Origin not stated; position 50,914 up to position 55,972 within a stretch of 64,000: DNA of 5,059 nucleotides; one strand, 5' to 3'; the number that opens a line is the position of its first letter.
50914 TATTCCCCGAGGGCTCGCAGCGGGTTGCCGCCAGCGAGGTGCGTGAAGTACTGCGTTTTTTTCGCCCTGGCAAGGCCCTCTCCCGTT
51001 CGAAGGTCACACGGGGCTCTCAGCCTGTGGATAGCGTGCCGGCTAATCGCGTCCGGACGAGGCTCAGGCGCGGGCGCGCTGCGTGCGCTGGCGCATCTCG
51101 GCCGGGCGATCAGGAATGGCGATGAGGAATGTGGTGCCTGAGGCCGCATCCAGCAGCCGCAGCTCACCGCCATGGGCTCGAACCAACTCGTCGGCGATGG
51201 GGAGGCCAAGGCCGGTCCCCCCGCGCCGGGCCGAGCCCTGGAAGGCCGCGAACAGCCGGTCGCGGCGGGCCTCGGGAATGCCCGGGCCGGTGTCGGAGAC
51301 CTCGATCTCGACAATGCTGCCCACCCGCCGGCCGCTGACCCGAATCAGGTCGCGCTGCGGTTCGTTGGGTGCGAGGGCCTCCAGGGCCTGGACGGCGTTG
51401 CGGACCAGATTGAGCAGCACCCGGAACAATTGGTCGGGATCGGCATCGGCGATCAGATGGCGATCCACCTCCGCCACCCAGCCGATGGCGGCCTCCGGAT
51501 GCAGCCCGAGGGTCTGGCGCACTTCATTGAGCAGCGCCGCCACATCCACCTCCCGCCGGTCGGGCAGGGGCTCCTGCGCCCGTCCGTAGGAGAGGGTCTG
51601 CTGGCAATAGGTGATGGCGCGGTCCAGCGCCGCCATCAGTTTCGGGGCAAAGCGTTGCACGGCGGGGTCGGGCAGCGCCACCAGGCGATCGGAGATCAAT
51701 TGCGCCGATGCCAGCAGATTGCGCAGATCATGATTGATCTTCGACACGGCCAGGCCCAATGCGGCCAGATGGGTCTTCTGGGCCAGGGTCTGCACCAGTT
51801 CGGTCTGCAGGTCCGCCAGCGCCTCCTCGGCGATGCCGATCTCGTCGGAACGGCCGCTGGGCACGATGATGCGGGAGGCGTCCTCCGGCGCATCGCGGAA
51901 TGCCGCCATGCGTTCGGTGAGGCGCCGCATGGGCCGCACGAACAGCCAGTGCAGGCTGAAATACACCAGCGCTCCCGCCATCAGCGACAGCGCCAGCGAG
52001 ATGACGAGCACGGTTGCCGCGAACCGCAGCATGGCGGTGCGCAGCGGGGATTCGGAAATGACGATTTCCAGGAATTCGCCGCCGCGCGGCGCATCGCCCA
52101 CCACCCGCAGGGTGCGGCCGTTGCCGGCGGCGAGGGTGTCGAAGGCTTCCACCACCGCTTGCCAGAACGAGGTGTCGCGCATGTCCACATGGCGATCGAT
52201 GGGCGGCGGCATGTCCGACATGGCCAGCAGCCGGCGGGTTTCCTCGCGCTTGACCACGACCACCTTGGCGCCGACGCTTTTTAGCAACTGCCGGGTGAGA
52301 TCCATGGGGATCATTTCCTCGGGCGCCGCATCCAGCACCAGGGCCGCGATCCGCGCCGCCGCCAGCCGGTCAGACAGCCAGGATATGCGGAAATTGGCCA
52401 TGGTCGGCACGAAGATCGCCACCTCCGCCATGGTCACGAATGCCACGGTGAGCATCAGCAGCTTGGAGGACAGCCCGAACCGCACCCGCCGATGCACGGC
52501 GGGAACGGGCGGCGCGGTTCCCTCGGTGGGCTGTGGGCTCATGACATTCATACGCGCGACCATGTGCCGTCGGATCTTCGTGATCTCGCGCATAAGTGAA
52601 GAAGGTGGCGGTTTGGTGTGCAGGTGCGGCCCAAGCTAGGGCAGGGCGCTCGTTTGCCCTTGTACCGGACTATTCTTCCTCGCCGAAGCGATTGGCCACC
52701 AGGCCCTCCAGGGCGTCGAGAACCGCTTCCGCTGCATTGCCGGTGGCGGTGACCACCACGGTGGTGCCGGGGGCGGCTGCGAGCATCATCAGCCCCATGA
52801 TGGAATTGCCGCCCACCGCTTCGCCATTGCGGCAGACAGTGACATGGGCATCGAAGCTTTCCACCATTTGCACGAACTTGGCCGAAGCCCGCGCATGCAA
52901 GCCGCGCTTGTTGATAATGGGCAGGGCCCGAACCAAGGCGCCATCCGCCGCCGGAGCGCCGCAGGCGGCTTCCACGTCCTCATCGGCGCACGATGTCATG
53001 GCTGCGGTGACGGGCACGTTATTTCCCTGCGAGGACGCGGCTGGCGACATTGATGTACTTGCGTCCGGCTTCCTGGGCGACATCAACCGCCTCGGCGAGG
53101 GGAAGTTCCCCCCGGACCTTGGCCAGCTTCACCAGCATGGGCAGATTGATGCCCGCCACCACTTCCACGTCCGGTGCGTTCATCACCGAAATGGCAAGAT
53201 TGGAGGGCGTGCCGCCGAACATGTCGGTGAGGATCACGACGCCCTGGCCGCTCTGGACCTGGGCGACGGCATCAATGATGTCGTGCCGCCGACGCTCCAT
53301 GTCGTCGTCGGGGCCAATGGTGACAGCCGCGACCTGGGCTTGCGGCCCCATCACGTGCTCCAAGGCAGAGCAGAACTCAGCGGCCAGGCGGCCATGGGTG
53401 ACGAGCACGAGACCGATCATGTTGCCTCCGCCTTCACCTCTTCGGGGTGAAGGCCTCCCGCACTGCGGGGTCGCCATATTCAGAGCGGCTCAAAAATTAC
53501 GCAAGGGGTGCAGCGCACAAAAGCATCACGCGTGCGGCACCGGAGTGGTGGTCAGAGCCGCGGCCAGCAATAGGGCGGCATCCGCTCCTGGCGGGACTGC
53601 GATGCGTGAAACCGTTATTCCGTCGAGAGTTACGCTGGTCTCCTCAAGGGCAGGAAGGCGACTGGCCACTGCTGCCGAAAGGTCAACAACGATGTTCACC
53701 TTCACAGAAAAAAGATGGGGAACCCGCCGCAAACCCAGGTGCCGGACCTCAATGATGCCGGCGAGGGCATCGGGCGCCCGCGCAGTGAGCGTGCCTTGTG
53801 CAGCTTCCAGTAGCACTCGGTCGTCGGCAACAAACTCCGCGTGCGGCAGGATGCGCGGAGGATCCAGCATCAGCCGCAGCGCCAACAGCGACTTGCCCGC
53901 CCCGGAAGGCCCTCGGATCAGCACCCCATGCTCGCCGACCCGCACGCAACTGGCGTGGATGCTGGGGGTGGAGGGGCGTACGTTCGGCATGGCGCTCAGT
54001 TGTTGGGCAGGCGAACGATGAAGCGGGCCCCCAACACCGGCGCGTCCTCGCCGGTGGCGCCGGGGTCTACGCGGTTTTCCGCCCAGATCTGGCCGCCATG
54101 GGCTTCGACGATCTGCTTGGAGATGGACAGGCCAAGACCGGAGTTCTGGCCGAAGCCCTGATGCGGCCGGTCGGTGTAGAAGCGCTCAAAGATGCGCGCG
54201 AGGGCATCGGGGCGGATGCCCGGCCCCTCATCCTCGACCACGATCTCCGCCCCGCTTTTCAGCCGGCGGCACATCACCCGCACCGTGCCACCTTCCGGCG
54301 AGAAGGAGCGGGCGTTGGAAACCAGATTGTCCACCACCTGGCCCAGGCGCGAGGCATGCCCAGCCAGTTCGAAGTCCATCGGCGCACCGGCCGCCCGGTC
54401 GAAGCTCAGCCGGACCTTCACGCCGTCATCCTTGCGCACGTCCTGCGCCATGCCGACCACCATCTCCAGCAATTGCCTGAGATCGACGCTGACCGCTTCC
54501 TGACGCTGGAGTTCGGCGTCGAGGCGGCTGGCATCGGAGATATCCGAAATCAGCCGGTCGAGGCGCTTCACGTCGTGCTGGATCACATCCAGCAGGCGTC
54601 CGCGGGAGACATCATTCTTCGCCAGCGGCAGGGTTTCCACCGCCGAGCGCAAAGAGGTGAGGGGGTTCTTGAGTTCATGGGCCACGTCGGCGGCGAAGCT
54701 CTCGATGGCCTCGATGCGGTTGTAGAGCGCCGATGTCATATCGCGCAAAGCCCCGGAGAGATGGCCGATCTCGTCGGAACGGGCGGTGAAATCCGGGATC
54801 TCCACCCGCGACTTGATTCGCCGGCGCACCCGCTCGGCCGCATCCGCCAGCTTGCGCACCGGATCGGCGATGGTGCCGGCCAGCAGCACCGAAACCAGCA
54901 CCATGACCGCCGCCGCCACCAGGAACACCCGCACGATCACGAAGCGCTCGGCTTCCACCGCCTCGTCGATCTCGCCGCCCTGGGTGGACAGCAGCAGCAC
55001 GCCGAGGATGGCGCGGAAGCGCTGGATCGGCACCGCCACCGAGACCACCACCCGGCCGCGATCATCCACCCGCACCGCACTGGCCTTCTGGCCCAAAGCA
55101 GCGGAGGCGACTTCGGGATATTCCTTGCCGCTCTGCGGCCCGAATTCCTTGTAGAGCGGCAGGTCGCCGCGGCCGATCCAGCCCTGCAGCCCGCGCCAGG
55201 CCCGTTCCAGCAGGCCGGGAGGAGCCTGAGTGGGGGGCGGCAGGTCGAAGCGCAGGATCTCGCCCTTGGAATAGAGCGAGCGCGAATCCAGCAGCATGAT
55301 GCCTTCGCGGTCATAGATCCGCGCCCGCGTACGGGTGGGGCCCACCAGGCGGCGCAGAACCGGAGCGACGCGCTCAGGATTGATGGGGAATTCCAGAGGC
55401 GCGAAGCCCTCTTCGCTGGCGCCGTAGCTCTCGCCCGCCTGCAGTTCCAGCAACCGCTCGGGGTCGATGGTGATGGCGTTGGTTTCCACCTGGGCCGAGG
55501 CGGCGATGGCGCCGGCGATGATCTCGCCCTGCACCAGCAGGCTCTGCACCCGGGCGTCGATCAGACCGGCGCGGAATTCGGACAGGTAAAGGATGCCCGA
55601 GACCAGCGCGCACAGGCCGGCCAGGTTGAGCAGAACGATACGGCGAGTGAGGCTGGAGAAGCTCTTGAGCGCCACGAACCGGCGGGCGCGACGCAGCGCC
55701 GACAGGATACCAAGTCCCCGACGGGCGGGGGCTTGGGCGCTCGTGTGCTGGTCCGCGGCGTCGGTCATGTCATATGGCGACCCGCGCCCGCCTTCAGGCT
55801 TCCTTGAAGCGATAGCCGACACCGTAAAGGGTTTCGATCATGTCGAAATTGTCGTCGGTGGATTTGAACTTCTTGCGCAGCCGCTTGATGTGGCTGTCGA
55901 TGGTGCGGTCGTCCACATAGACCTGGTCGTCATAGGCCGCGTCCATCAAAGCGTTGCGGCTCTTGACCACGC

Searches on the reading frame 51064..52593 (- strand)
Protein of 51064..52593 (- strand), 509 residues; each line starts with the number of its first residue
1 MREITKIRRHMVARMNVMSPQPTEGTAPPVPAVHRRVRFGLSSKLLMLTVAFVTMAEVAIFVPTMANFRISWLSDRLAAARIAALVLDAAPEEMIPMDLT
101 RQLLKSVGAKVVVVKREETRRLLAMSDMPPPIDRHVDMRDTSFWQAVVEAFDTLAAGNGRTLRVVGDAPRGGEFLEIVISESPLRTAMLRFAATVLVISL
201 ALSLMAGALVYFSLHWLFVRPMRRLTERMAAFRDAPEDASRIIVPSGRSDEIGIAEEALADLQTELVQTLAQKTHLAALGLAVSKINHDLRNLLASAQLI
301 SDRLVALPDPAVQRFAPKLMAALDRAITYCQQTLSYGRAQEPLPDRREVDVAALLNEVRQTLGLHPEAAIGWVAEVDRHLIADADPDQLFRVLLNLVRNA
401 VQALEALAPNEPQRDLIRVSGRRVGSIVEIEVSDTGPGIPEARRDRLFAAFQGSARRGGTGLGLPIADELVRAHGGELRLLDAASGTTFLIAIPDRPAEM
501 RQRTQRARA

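Call 69: search_protein_families(library=pfam, proteins=[window:51064-52593:-], max_evalue=0.00001)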
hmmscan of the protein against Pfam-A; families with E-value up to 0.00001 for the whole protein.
window:51064-52593:- (509 aa): 1 family
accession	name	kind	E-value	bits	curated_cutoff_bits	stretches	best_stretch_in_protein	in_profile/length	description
PF02518.31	HATPase_c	-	1.2e-22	80.9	26.4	1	385-495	2-109/111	Histidine kinase-, DNA gyrase B-, and HSP90-like ATPase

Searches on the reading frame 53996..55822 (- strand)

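Call 69: search_protein_families(library=pfam, proteins=[window:53996-55822:-], max_evalue=0.00001)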
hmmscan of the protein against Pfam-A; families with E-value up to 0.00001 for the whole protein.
window:53996-55822:- (608 aa): 5 families
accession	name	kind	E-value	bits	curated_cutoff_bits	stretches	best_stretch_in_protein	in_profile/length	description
PF13756.12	Stimulus_sens_1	-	2.3e-40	138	29.8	1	147-256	1-111/111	Stimulus-sensing domain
PF13755.11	Sensor_TM1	-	9.4e-27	93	26.6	1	47-111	1-67/68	Sensor N-terminal transmembrane domain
PF02518.31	HATPase_c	-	7.8e-26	91.1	26.4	1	489-606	2-108/111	Histidine kinase-, DNA gyrase B-, and HSP90-like ATPase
PF00512.31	HisKA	-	6.2e-16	58.6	26.9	1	374-437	3-66/66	His Kinase A (phospho-acceptor) domain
PF00672.30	HAMP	-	4e-07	30.7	25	1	313-366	1-51/53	HAMP domain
